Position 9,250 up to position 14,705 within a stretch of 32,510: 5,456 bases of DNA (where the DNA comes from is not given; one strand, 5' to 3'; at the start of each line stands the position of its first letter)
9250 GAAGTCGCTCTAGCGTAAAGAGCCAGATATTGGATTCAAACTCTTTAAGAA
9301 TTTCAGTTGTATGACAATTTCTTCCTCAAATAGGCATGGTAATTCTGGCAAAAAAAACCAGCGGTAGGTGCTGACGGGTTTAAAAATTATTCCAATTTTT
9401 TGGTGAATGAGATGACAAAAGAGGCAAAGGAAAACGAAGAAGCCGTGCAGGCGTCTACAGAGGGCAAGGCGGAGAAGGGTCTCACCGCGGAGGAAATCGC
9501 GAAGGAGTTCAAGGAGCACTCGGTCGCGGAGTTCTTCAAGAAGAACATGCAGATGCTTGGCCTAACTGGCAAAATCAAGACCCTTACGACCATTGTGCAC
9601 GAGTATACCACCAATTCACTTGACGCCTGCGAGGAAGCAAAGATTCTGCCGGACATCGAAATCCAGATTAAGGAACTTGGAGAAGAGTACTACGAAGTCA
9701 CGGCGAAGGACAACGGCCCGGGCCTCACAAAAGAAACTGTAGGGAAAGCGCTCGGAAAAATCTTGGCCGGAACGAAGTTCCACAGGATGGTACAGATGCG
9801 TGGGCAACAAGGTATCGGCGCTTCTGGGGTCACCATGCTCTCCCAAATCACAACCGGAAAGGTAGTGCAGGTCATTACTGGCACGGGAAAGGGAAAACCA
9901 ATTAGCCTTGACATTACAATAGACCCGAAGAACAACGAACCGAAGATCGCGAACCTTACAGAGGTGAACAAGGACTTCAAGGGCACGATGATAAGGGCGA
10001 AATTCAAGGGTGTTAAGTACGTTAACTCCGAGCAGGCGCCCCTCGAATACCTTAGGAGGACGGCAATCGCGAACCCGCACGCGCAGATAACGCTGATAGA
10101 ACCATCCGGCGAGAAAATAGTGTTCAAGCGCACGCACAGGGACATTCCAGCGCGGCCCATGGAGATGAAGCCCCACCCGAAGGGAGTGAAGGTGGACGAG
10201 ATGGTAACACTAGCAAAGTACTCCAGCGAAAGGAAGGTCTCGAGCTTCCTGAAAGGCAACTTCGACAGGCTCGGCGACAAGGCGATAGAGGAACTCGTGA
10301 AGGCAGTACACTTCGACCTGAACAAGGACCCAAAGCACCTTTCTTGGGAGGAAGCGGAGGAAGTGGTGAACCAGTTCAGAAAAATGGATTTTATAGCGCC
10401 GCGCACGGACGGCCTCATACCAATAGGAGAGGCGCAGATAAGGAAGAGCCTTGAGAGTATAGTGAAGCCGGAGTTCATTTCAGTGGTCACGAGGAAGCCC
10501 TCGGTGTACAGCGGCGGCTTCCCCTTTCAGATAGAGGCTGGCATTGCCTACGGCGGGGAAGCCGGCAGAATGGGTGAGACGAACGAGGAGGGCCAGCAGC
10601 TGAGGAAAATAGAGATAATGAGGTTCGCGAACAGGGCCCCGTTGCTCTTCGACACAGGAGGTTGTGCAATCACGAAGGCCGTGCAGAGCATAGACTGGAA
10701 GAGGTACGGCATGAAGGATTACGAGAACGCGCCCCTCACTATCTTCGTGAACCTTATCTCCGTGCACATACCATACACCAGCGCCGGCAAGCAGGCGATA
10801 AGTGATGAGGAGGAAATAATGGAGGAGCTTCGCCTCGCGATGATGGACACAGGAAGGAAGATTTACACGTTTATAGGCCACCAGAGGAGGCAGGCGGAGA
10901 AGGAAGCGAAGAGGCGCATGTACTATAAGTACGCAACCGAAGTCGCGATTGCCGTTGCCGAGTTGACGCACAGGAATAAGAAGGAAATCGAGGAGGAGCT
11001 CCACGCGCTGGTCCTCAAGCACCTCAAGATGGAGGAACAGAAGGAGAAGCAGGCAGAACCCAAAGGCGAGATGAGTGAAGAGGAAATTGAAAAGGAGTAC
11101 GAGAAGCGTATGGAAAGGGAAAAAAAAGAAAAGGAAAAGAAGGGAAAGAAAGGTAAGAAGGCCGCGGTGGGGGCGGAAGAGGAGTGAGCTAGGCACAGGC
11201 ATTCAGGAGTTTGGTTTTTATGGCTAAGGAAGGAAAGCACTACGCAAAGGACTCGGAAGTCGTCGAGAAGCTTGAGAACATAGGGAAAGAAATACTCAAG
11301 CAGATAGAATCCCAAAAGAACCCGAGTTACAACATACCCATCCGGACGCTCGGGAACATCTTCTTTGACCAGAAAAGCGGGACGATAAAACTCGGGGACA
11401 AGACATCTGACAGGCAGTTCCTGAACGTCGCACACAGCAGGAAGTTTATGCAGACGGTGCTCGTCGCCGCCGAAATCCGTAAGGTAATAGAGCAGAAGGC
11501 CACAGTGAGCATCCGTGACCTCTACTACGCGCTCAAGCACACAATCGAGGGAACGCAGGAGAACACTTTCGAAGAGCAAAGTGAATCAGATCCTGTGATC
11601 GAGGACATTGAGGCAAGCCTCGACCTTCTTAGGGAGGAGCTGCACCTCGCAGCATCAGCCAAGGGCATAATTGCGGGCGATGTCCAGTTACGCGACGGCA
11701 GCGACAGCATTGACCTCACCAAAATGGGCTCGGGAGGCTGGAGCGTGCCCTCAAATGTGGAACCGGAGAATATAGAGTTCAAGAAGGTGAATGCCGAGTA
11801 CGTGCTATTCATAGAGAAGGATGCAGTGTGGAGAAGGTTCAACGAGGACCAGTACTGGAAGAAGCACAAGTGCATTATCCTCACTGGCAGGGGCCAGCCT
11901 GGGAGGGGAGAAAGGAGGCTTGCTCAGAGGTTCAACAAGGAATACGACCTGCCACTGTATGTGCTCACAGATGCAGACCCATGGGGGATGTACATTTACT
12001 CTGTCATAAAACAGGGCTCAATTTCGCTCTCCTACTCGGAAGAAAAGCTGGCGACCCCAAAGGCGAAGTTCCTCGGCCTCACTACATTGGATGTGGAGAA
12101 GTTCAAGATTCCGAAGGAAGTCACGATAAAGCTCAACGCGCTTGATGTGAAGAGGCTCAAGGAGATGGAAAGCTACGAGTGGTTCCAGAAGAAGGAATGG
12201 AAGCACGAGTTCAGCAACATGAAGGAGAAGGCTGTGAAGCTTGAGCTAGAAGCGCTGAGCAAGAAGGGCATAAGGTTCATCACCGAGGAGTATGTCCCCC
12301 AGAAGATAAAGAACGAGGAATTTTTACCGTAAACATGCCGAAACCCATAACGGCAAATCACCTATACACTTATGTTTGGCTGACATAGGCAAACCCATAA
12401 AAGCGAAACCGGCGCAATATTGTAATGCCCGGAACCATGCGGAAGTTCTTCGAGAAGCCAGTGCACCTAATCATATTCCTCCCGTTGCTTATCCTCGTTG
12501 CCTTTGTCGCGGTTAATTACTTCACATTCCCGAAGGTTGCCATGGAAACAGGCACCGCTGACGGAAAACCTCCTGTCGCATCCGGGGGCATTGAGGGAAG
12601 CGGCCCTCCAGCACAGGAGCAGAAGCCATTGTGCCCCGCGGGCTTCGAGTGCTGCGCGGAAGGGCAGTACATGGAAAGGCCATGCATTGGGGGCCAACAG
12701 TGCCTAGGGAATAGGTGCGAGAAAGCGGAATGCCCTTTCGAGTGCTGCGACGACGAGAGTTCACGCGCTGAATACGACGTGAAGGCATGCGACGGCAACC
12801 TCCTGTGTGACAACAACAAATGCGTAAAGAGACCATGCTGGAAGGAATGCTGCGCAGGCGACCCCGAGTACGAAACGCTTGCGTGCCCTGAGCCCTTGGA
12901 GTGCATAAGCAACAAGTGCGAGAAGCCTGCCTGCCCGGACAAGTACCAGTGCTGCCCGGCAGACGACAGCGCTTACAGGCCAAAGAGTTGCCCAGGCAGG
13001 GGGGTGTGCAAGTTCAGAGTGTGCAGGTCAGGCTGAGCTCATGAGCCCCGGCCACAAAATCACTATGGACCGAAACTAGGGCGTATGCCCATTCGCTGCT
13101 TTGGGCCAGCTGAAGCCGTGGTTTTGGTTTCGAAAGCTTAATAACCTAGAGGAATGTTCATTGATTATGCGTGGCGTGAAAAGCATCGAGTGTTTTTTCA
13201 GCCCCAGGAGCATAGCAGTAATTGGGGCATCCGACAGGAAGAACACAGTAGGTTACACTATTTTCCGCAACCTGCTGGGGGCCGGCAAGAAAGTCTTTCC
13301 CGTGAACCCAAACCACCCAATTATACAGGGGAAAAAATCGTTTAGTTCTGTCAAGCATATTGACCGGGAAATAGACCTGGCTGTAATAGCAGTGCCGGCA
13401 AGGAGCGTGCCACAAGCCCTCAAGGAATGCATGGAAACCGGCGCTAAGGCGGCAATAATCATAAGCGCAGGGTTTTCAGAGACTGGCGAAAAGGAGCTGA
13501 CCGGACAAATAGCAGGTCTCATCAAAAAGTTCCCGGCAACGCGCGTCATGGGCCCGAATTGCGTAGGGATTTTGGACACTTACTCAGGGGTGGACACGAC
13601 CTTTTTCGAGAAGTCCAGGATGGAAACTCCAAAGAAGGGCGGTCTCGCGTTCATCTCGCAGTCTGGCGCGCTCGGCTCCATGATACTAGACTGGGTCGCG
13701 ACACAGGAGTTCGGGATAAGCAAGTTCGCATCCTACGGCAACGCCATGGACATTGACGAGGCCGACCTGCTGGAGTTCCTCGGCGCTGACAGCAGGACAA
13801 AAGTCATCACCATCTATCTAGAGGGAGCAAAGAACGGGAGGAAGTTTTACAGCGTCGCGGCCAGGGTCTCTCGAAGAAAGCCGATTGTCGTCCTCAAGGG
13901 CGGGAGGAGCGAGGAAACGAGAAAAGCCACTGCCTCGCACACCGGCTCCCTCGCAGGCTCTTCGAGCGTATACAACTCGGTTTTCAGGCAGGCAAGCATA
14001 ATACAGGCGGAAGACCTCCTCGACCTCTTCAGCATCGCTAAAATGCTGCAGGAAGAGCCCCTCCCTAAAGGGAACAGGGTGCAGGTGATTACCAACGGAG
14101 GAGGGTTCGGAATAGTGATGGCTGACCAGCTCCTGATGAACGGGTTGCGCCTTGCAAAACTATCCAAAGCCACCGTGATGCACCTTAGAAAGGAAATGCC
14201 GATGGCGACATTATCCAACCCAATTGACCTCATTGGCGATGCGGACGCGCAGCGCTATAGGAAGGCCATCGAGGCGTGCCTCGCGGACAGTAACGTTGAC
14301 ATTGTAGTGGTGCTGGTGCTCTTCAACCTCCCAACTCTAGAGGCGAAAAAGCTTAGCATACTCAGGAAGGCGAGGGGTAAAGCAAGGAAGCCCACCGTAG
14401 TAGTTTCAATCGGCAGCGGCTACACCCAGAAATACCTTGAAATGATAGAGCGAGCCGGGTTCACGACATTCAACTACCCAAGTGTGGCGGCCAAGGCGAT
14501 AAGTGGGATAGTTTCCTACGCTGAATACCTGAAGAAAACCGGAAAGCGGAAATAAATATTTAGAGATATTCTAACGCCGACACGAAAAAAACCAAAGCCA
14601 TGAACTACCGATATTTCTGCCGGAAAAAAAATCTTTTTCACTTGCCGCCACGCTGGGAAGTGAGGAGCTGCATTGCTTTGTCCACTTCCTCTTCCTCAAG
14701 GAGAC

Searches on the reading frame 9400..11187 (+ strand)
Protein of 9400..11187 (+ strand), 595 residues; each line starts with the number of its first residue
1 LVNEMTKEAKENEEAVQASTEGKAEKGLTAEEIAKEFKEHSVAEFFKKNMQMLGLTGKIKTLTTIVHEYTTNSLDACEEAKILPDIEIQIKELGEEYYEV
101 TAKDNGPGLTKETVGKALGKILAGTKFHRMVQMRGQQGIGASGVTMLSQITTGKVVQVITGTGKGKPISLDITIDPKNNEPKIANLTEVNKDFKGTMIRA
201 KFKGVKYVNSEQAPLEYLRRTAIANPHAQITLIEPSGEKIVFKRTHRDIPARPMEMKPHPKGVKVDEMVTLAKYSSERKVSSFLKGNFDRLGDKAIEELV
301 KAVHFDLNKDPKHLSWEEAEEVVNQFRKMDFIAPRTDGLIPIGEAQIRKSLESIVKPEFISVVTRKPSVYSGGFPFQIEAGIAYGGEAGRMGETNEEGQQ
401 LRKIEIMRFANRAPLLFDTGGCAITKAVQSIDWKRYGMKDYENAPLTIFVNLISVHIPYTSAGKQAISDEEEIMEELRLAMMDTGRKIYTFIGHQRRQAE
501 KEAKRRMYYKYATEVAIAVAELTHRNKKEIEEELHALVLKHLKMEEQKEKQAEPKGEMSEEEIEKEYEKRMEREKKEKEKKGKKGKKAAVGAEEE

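Call 9: search_protein_families(library=pfam, proteins=[window:9400-11187:+])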
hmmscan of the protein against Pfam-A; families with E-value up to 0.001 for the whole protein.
window:9400-11187:+ (595 aa): 3 families
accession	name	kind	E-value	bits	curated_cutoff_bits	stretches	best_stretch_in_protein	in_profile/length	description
PF09239.17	Topo-VIb_trans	-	3.1e-55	186.7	24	1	334-504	1-159/159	Topoisomerase VI B subunit, transducer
PF02518.31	HATPase_c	-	1.4e-08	35.6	26.4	1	58-170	2-105/111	Histidine kinase-, DNA gyrase B-, and HSP90-like ATPase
PF13589.12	HATPase_c_3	-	5.5e-06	26.9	25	1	62-174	3-105/137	Histidine kinase-, DNA gyrase B-, and HSP90-like ATPase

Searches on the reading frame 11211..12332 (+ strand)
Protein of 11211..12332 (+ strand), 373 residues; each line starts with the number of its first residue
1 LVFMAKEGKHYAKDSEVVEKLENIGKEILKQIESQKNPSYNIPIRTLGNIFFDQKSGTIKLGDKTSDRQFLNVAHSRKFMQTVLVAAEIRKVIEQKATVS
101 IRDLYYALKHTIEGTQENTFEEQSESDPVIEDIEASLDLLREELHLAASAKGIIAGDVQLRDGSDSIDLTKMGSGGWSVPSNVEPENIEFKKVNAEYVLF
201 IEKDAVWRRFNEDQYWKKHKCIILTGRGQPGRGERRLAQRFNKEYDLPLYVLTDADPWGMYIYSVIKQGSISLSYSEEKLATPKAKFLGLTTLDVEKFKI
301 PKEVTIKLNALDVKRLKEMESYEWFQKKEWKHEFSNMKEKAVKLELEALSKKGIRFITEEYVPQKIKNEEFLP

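Call 9: search_protein_families(library=pfam, proteins=[window:11211-12332:+])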
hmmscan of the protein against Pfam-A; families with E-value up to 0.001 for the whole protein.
window:11211-12332:+ (373 aa): 3 families
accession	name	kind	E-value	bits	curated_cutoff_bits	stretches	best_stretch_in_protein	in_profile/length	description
PF21180.3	TOP6A-Spo11_Toprim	-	3.5e-58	196.8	24.1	1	197-366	1-170/170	Topoisomerase 6 subunit A/Spo11, Toprim domain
PF04406.19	TP6A_N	-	9.1e-17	61.1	26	1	77-146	1-62/62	Type IIB DNA topoisomerase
PF20768.2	Topo_VI_alpha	-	3.2e-08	33.7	23.6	1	154-193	7-49/50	All-beta domain in DNA topoisomerase VI alpha subunit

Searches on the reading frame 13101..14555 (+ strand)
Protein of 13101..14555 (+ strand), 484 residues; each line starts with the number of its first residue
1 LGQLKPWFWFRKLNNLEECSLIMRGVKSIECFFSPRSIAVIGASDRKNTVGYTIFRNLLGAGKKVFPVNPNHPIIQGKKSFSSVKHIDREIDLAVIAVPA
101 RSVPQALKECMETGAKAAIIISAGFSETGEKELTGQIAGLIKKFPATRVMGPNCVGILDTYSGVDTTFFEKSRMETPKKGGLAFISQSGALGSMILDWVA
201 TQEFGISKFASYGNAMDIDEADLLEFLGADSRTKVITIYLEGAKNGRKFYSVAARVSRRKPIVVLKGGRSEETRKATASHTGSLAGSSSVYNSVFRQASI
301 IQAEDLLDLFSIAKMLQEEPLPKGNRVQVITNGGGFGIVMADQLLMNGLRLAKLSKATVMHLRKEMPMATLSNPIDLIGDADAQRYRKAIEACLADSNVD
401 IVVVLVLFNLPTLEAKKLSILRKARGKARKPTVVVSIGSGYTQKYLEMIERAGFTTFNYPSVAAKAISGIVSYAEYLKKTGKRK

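Call 9: search_protein_families(library=pfam, proteins=[window:13101-14555:+])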
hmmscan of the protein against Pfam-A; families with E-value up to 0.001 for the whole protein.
window:13101-14555:+ (484 aa): 4 families
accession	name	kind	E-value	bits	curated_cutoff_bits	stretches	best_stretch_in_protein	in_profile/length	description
PF13607.11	Succ_CoA_lig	-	7.1e-52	175.3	27.4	1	179-316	1-138/138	Succinyl-CoA ligase like flavodoxin domain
PF13380.12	CoA_binding_2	-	1.7e-22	80.5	22.8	1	36-158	1-114/116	CoA binding domain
PF02629.25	CoA_binding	-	5e-13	50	22.3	1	35-124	3-97/97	CoA binding domain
PF19045.5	Ligase_CoA_2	-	2.7e-06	27.9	23.7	1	327-459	1-139/162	Ligase-CoA domain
